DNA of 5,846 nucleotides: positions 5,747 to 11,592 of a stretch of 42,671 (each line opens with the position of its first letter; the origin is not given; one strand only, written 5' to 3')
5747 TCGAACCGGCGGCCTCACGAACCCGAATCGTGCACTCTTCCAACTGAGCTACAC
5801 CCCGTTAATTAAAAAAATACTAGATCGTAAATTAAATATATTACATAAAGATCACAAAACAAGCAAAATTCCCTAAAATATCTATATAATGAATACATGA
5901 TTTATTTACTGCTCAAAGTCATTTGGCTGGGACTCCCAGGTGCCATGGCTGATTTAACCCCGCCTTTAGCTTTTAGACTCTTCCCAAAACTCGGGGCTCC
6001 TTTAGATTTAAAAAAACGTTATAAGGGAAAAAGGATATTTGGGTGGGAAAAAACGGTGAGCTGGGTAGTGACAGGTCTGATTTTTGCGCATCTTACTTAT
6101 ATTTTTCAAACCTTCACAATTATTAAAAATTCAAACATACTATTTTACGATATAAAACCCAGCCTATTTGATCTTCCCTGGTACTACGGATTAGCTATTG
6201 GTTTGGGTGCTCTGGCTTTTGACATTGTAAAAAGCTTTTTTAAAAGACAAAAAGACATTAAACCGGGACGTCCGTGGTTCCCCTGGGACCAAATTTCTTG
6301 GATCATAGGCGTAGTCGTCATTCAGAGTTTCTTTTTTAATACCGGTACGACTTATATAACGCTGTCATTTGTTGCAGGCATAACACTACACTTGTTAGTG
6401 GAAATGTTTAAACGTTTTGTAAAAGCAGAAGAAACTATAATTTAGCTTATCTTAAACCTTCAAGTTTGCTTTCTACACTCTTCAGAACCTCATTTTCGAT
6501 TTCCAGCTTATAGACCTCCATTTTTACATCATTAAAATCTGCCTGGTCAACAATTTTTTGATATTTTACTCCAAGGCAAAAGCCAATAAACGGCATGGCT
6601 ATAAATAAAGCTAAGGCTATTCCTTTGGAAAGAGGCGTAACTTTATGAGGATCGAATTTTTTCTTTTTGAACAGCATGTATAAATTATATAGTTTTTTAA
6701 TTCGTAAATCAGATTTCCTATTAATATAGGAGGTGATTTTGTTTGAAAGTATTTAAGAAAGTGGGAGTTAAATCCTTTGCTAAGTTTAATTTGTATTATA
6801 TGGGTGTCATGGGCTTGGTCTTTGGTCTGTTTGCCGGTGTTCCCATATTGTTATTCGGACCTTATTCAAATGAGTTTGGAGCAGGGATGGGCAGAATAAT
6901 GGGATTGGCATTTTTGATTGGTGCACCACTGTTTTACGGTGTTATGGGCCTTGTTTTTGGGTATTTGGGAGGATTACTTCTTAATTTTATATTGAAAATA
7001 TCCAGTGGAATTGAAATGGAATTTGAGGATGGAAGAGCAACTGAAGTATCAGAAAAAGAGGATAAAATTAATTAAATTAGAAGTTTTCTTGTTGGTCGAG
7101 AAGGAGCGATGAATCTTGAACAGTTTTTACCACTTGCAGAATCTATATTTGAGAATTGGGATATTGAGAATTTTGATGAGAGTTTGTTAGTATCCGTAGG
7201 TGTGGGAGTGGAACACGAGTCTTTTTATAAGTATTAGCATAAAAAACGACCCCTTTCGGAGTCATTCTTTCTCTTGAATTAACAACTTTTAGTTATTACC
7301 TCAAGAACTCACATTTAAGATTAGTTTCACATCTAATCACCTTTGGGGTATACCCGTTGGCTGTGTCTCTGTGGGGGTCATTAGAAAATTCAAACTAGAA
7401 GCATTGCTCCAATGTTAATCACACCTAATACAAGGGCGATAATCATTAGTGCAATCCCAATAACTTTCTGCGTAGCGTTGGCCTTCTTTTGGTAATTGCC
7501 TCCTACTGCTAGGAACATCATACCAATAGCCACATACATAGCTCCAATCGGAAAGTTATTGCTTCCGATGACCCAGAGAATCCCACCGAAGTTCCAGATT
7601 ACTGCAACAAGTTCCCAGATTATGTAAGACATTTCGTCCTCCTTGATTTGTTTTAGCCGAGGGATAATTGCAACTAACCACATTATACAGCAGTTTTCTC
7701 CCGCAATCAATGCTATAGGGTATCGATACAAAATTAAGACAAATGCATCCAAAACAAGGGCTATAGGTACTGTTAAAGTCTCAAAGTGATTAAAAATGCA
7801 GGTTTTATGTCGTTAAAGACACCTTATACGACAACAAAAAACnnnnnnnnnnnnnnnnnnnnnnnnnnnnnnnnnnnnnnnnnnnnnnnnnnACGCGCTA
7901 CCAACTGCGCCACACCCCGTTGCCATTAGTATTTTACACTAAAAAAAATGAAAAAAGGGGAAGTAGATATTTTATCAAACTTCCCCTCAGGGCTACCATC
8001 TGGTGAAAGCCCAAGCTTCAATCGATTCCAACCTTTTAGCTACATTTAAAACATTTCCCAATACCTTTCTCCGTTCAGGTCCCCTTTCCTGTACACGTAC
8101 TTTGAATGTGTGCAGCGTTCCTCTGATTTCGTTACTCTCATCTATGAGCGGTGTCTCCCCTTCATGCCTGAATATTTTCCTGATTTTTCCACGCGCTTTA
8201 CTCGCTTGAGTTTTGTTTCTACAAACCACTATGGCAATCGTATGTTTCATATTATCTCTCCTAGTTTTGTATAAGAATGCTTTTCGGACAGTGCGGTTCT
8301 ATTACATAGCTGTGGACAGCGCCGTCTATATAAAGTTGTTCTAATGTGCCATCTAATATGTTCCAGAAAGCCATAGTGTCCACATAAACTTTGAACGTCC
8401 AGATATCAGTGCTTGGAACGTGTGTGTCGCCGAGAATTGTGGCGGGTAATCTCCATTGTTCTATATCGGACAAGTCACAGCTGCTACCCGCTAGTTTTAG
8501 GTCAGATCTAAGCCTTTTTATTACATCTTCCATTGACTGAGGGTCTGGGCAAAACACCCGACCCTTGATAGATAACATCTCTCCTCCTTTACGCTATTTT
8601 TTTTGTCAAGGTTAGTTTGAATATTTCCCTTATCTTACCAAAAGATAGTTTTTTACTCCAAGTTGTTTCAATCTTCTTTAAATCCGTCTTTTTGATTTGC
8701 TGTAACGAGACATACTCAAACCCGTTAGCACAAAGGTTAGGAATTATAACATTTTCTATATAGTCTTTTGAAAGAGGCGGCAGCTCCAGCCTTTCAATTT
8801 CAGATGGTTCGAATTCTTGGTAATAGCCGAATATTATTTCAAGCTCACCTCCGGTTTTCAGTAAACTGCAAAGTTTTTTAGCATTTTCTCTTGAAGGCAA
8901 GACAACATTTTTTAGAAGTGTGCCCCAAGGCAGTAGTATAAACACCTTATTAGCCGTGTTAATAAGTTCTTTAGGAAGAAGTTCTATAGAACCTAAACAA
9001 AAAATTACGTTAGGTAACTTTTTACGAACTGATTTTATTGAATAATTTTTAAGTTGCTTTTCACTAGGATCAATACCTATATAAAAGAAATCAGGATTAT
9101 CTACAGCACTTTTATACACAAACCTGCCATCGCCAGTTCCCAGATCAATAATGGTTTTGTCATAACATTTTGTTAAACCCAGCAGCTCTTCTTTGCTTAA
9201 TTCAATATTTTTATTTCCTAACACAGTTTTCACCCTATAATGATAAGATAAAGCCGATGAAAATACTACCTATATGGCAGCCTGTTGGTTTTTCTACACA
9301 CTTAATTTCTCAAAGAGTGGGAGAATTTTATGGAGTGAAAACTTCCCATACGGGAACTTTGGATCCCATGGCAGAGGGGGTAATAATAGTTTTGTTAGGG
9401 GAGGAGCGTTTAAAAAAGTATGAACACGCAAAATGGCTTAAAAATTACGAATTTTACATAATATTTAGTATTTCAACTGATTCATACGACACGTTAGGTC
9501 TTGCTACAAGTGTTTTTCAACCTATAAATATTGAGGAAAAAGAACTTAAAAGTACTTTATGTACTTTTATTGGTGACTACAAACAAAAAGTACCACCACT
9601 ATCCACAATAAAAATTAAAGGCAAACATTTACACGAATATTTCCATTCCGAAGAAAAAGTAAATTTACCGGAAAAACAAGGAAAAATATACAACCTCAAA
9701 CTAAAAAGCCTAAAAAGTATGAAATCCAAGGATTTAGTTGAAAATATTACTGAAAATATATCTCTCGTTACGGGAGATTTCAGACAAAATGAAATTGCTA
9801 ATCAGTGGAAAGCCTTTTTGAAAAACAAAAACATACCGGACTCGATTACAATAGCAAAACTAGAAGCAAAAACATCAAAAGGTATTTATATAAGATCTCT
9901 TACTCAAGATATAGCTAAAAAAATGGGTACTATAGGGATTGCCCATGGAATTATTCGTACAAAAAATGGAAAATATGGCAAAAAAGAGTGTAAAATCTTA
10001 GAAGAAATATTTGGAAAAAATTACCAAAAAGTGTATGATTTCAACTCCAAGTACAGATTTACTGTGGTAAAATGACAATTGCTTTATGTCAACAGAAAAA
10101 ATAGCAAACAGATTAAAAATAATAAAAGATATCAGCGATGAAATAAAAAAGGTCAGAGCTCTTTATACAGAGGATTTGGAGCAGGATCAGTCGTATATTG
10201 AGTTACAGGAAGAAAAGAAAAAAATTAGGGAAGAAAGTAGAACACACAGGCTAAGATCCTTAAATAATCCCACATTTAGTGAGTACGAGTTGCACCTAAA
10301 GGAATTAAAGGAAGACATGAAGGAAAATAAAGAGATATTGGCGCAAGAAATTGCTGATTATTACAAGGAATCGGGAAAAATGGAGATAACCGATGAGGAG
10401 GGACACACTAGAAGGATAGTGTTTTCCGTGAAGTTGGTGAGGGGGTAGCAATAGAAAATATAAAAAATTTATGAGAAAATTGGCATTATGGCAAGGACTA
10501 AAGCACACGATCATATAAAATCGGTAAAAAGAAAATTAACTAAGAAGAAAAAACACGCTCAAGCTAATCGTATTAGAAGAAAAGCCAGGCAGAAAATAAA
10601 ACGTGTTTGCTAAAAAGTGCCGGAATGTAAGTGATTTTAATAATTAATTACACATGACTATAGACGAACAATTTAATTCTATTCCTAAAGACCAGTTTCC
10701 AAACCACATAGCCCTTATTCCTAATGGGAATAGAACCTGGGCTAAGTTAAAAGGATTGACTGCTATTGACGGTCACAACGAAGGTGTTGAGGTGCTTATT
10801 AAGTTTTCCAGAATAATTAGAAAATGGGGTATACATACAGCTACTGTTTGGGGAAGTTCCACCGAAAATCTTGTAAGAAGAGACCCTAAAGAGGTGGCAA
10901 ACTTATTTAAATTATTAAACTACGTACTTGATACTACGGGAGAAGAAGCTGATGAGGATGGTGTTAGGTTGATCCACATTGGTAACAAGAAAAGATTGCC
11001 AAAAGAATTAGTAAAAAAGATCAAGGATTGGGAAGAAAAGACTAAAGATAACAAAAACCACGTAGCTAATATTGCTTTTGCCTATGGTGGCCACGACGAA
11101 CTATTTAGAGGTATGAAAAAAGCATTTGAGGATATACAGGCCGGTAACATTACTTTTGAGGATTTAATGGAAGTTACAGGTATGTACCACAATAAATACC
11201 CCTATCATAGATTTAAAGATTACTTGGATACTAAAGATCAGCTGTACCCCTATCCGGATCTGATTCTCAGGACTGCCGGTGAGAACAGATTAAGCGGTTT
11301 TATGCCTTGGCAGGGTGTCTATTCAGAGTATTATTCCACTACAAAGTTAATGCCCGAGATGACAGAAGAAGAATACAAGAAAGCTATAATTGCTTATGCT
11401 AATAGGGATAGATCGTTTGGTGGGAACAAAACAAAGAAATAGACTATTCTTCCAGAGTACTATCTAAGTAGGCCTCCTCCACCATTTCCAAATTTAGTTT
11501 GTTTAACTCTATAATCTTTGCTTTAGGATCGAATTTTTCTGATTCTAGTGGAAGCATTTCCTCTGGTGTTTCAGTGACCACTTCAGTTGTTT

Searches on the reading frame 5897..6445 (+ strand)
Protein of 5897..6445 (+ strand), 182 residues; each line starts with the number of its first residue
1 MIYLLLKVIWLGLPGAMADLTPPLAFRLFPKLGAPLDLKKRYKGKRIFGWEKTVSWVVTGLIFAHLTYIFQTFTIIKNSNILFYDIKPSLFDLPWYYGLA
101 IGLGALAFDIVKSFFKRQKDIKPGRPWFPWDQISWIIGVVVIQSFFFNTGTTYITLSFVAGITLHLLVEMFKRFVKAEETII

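Call 68: search_protein_families(library=pfam, proteins=[window:5897-6445:+], max_evalue=0.001)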
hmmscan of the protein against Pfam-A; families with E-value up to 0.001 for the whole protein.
window:5897-6445:+ (182 aa): 1 family
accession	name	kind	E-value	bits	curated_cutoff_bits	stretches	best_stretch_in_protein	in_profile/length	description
PF01864.22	CarS-like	-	3e-15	57.1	22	1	1-170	1-163/175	CDP-archaeol synthase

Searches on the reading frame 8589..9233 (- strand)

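Call 68: search_protein_families(library=pfam, proteins=[window:8589-9233:-], max_evalue=0.001)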
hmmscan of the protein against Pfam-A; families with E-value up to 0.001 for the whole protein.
window:8589-9233:- (214 aa): 4 families
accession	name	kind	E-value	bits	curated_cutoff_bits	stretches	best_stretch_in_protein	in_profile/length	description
PF24675.1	NpmA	-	2.7e-54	184.1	60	1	3-207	2-210/214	16S rRNA (adenine(1408)-N(1))-methyltransferase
PF13847.12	Methyltransf_31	-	4.7e-11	43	27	1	26-131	5-107/145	Methyltransferase domain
PF02390.23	Methyltransf_4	-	1.7e-07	31.3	24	1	26-130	3-112/173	Putative methyltransferase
PF13649.12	Methyltransf_25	-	6.8e-05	23.9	27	1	28-89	1-61/97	Methyltransferase domain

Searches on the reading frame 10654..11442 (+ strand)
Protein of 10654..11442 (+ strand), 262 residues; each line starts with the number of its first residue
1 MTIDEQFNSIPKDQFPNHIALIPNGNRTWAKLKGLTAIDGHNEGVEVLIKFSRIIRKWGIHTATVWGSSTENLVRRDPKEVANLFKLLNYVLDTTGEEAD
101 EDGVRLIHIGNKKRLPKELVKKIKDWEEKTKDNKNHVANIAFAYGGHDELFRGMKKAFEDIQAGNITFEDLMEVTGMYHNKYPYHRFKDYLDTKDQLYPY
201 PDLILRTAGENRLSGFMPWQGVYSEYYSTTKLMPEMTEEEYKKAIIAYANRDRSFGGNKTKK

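Call 68: search_protein_families(library=pfam, proteins=[window:10654-11442:+], max_evalue=0.001)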
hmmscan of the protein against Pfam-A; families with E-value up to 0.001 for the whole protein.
window:10654-11442:+ (262 aa): 1 family
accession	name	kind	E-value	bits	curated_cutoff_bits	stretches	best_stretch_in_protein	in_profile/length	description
PF01255.24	Prenyltransf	-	4.5e-56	190.3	27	1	22-256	1-219/219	Putative undecaprenyl diphosphate synthase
